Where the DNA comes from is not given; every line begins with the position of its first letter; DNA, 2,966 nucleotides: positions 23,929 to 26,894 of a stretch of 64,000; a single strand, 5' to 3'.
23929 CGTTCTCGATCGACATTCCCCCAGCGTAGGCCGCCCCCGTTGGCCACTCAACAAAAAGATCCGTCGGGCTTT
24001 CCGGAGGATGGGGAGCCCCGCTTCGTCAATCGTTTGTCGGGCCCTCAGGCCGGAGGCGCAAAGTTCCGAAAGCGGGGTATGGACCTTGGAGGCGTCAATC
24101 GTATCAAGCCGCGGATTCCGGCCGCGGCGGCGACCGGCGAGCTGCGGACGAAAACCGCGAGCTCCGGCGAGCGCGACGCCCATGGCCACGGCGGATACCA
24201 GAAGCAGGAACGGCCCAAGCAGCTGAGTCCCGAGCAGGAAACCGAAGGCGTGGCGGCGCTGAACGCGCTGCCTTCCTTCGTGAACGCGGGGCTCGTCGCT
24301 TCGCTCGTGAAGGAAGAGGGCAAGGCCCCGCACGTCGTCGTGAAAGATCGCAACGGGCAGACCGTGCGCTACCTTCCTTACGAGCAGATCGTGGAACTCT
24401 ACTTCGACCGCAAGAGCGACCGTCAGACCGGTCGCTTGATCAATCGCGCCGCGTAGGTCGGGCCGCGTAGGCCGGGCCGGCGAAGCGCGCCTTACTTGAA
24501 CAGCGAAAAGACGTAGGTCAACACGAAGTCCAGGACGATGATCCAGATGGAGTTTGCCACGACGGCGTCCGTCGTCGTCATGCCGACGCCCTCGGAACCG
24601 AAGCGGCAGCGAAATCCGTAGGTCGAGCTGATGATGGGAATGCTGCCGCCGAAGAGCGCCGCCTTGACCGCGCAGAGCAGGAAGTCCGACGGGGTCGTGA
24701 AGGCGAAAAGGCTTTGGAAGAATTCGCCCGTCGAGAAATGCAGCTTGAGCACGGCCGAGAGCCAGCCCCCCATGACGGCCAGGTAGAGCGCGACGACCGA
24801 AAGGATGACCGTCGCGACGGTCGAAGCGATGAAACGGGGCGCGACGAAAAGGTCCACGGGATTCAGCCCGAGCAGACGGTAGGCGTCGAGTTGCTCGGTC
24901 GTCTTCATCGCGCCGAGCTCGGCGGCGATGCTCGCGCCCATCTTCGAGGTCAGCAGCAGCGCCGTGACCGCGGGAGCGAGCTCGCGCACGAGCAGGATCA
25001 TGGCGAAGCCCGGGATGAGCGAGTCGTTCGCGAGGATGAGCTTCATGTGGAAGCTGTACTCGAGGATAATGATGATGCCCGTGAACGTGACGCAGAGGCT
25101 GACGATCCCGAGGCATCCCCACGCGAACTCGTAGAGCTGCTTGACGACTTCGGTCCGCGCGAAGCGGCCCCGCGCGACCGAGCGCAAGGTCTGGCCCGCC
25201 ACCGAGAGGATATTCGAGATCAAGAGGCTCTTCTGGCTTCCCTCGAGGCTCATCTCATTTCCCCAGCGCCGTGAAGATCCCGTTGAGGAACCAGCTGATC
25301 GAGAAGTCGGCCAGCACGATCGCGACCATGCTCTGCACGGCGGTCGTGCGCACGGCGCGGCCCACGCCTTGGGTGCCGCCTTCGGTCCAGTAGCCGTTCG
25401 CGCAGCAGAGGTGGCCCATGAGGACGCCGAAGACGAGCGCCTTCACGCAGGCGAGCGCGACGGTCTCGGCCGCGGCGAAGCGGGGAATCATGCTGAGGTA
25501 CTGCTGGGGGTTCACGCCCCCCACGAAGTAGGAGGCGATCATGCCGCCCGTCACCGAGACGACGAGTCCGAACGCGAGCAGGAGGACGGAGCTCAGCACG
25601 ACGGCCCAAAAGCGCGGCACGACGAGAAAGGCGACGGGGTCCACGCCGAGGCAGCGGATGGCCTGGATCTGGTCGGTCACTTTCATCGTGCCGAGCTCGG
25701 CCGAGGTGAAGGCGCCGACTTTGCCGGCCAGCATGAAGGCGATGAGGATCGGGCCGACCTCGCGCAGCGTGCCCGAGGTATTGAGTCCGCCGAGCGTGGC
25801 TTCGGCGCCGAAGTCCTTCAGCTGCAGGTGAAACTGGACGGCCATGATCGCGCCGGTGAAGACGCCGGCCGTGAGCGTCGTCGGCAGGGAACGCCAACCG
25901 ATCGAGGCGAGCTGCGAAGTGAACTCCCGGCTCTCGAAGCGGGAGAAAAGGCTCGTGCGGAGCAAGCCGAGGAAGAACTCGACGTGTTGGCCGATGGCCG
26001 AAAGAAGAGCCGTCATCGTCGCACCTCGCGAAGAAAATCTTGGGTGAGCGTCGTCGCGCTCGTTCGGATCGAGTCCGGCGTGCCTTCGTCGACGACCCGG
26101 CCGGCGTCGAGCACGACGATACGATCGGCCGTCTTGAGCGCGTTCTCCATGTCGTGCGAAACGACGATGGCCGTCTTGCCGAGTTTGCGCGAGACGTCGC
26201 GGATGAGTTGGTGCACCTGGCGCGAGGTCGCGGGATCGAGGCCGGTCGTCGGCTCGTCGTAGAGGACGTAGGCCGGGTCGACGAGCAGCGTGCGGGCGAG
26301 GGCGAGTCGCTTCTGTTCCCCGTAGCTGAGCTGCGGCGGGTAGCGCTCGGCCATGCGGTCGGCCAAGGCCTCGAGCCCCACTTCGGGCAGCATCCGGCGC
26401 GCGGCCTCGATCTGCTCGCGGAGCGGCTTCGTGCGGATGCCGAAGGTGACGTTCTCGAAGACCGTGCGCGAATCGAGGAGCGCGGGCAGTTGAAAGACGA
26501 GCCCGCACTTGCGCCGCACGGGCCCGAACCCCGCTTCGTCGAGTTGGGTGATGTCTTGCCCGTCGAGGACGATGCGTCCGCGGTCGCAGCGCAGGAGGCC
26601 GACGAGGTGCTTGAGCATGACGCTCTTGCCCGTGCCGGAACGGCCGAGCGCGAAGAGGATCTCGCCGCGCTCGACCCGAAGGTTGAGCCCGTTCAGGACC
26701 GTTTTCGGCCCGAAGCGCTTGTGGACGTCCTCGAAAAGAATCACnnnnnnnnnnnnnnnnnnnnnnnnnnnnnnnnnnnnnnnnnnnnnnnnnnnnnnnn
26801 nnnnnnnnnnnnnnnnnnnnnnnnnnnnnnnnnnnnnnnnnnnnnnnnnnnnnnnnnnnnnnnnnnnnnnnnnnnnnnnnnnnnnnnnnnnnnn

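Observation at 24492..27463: MlaFE-like ABC transporter with duplicated, asymmetric subunits and no MCE (MlaD) partner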

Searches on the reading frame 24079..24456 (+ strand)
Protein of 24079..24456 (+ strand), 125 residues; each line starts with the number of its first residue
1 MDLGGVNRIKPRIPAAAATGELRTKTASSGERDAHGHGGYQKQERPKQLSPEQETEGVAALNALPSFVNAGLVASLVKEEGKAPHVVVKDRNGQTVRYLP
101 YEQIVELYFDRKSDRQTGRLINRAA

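Call 72: search_protein_families(library=pfam, max_evalue=10, proteins=[window:24079-24456:+])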
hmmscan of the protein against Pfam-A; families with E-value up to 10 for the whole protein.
window:24079-24456:+ (125 aa): 1 family
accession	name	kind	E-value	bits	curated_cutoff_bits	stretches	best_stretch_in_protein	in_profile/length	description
PF03646.20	FlaG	-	0.16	12.6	23.8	1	33-108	13-88/101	FlaG protein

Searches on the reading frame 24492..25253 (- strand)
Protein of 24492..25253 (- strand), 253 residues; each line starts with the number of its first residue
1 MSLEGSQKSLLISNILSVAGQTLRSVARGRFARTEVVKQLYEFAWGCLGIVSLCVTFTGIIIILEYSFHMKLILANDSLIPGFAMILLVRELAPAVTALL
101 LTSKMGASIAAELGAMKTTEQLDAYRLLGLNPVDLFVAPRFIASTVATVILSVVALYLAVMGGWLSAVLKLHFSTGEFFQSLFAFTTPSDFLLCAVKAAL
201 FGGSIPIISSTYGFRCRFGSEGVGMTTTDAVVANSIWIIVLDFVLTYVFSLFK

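Call 3: search_protein_families(library=pfam, proteins=[window:24492-25253:-], max_evalue=0.01)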
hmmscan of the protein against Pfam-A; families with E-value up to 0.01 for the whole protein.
window:24492-25253:- (253 aa): 1 family
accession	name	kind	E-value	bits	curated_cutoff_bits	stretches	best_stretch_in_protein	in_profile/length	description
PF02405.21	MlaE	-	2.6e-57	194.3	22.5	1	36-247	1-211/212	Permease MlaE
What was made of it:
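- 24492..25253 (-): E2: second MlaE-family permease (253 aa, 29% identical to E1). It starts 1 nt after the E1 stop. PF02405 2.6e-57 (call 3).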

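Call 6: search_protein_families(library=ncbifam, proteins=[window:24492-25253:-], max_evalue=0.001)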
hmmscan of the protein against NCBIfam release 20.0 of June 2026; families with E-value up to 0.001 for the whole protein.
window:24492-25253:- (253 aa): 2 families
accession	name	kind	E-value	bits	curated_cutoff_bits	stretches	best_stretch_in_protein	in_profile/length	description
TIGR00056.1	TIGR00056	subfamily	1.7e-50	172.1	212.2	1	16-250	21-257/260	MlaE family lipid ABC transporter permease subunit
NF033619.1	perm_MlaE_1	exception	6.4e-40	137.4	315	1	26-248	28-250/253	lipid asymmetry maintenance ABC transporter permease subunit MlaE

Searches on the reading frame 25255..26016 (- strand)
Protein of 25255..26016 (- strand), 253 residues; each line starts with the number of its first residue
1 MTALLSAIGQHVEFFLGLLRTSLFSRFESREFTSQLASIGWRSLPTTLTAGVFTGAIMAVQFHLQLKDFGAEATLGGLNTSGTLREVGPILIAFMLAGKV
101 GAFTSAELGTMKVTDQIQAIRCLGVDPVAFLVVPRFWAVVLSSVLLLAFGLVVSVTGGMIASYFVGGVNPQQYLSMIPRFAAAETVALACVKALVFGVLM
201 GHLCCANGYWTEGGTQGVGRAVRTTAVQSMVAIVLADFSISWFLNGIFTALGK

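Call 3: search_protein_families(library=pfam, proteins=[window:25255-26016:-], max_evalue=0.01)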
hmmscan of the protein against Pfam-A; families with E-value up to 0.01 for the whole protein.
window:25255-26016:- (253 aa): 1 family
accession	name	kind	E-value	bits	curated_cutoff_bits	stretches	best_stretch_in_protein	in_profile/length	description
PF02405.21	MlaE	-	9.1e-62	208.8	22.5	1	33-242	2-211/212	Permease MlaE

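Call 6: search_protein_families(library=ncbifam, proteins=[window:25255-26016:-], max_evalue=0.001)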
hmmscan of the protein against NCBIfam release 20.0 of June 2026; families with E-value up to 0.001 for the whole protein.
window:25255-26016:- (253 aa): 2 families
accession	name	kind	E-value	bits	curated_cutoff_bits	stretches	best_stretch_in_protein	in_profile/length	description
TIGR00056.1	TIGR00056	subfamily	3e-57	194.2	212.2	1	19-244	28-256/260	MlaE family lipid ABC transporter permease subunit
NF033619.1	perm_MlaE_1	exception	2.7e-42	145.1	315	1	3-240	9-247/253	lipid asymmetry maintenance ABC transporter permease subunit MlaE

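Call 40: search_solved_structures(query=window:25255-26016:-, max_evalue=0.001, show_alignments=0)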
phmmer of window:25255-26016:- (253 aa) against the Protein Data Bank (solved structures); distinct sequences matched with E-value up to 0.001: 6.
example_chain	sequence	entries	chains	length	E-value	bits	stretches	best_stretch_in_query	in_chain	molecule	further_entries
7ch8_G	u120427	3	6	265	3.1e-29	105.8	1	32-246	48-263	Probable permease of ABC transporter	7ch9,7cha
6xbd_G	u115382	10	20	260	1.5e-27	100.3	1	32-243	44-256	Phospholipid ABC transporter permease protein MlaE | Uncharacterized protein | Lipid asymmetry maintenance ABC transporter permease subunit MlaE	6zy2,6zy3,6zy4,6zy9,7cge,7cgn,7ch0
6ic4_G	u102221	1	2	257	1.7e-23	87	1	29-241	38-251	ABC transporter permease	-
6z5u_A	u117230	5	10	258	2.1e-23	86.7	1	29-242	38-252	ABC transporter permease | Intermembrane phospholipid transport system permease protein MlaE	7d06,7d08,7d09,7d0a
8fed_I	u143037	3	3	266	2e-20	76.9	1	21-236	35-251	Conserved hypothetical integral membrane protein Yrbe1a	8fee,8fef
8fed_J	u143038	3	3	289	1.4e-16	64.3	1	52-243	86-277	ABC-transporter integral membrane protein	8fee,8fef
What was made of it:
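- On Mla/MCE-type ABC transporters (MlaFEDB, TGD1-3, Mce, LinKLMN): The only PDB relatives are MlaE and YrbE1A/B (call 40).
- Closest known: Mycobacterial Mce1/Mce4. Different: E1 is closer to MlaE (3e-29) than to YrbE1A (2e-20) or YrbE1B (1e-16) (call 40), so the permease duplication here looks independent.
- Family: the only solved relatives of E1 are MlaE and YrbE1A/B (call 40). Every characterised MlaE-family permease works with MCE proteins (established knowledge; PDB hits in call 40).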

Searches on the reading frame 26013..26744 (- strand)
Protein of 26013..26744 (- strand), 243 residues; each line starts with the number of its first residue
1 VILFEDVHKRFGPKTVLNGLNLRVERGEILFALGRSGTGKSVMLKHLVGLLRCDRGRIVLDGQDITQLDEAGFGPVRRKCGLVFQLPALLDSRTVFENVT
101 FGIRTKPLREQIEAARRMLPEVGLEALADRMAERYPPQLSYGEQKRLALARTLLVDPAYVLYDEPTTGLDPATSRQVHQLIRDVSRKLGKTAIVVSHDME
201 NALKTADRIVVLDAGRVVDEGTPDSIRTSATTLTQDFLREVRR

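Call 3: search_protein_families(library=pfam, proteins=[window:26013-26744:-], max_evalue=0.01)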
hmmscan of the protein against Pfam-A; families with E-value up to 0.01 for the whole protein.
window:26013-26744:- (243 aa): 3 families
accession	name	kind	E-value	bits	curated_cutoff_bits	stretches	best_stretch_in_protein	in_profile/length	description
PF00005.33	ABC_tran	-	1.7e-30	106.9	25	1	17-167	1-137/137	ABC transporter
PF13304.12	AAA_21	-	8.7e-06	26.4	27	1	133-199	232-300/304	AAA domain, putative AbiEii toxin, Type IV TA system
PF05970.20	PIF1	-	0.0027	17.8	25.9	1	24-60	19-54/223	PIF1-like helicase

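Call 6: search_protein_families(library=ncbifam, proteins=[window:26013-26744:-], max_evalue=0.001)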
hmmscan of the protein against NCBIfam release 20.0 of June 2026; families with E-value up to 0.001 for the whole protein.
window:26013-26744:- (243 aa): 187 families (the best 25 are shown)
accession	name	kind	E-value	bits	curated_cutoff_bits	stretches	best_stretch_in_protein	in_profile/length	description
TIGR03265.1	PhnT2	equivalog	3.5e-52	177.8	457.7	1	4-238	7-235/353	putative 2-aminoethylphosphonate ABC transporter ATP-binding protein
TIGR01186.1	proV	subfamily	1e-51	176.2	326.6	1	11-242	3-234/363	betaine/proline/choline family ABC transporter ATP-binding protein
TIGR00968.1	3a0106s01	subfamily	1.7e-50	171.8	342.75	1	2-241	1-234/237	sulfate ABC transporter ATP-binding protein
TIGR04521.1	ECF_ATPase_2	equivalog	1.3e-49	168.8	330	1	14-235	18-241/279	energy-coupling factor transporter ATPase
NF006987.0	PRK09452.1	equivalog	1.1e-48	165.8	482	1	2-229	18-238/378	spermidine/putrescine ABC transporter ATP-binding protein PotA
NF007027.0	PRK09493.1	equivalog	1.3e-48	165.4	379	1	1-241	1-239/240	glutamine ABC transporter ATP-binding protein GlnQ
NF008105.0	PRK10851.1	equivalog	4.7e-47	160.4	502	1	4-242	5-241/362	sulfate/thiosulfate ABC transporter ATP-binding protein CysA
TIGR02315.1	ABC_phnC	equivalog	1.3e-45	155.7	266.1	1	1-229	1-236/243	phosphonate ABC transporter ATP-binding protein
TIGR02673.1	FtsE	equivalog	2.2e-45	155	264.85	1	1-216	1-214/214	cell division ATP-binding protein FtsE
TIGR03258.1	PhnT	equivalog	1e-44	153.1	499.15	1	3-226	10-227/359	2-aminoethylphosphonate ABC transport system ATP-binding subunit PhnT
TIGR02314.1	ABC_MetN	equivalog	5.4e-44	150.6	499.7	1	15-239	19-242/343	methionine ABC transporter ATP-binding protein MetN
TIGR03005.1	ectoine_ehuA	equivalog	8.3e-44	149.7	345.4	1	3-242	2-251/252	ectoine/hydroxyectoine ABC transporter ATP-binding protein EhuA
NF043075.1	MMSYN1_0197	equivalog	9e-44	149.8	550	1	2-227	3-221/341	spermidine/putrescine ABC transporter ATP-binding protein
NF040840.2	tungstate_WtpC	equivalog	1.2e-43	149.7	440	1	1-226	1-218/347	tungstate ABC transporter ATP-binding protein WtpC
TIGR01187.1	potA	subfamily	9.4e-43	146.5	355.6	1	33-231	2-193/325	polyamine ABC transporter ATP-binding protein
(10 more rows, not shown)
